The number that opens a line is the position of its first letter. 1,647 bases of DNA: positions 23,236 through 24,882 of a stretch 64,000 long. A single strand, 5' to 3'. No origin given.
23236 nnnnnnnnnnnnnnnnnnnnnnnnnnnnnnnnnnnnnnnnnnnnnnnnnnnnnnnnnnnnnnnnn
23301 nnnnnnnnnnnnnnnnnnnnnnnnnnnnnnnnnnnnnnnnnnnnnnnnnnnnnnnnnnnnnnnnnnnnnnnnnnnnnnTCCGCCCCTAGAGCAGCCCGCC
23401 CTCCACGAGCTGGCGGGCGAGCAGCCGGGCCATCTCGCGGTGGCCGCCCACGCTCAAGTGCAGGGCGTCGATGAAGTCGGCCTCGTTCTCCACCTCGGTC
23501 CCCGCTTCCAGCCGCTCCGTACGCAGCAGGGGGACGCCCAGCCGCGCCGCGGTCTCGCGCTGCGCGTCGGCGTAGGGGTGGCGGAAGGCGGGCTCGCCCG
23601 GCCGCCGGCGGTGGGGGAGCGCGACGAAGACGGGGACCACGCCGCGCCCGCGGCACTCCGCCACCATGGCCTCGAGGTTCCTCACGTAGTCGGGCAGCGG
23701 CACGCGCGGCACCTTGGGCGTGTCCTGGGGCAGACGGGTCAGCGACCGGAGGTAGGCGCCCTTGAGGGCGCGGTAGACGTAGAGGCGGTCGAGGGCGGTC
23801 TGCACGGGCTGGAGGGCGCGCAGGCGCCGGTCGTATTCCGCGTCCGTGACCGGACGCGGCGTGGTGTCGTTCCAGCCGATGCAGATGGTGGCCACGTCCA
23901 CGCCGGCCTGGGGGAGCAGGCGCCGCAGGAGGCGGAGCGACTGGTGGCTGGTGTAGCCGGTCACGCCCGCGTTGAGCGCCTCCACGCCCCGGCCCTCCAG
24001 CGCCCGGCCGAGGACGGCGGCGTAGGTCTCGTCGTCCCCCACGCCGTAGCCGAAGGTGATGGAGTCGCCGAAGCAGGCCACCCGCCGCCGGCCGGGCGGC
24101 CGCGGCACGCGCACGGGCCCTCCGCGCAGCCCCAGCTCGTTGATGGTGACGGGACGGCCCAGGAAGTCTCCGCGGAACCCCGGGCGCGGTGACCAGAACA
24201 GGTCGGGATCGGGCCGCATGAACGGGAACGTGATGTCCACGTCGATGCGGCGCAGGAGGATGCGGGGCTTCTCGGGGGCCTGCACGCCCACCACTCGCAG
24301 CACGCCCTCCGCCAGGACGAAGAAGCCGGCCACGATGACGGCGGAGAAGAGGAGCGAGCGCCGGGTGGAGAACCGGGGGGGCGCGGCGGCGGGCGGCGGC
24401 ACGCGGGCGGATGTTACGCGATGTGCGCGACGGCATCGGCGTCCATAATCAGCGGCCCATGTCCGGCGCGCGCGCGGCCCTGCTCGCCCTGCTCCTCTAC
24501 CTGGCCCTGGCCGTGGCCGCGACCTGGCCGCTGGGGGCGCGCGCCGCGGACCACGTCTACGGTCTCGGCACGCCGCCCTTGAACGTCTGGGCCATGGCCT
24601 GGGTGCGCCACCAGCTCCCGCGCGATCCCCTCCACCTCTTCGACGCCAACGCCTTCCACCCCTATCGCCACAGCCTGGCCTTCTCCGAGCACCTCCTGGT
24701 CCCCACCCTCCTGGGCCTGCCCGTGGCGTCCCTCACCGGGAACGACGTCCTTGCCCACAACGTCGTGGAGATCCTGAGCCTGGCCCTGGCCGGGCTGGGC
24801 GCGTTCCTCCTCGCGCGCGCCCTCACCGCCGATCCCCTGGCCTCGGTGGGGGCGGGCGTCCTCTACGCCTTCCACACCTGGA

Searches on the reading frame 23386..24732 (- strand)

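Call 71: search_protein_families(library=pfam, proteins=[window:23386-24732:-], max_evalue=0.0001)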
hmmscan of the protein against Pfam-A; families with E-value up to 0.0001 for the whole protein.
window:23386-24732:- (448 aa): 2 families
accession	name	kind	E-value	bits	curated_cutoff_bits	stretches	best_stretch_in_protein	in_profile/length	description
PF13472.12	Lipase_GDSL_2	-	1e-22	81.9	32.9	1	220-432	1-177/178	GDSL-like Lipase/Acylhydrolase family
PF00657.28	Lipase_GDSL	-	6.1e-10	40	23.6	1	218-437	1-207/208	GDSL-like Lipase/Acylhydrolase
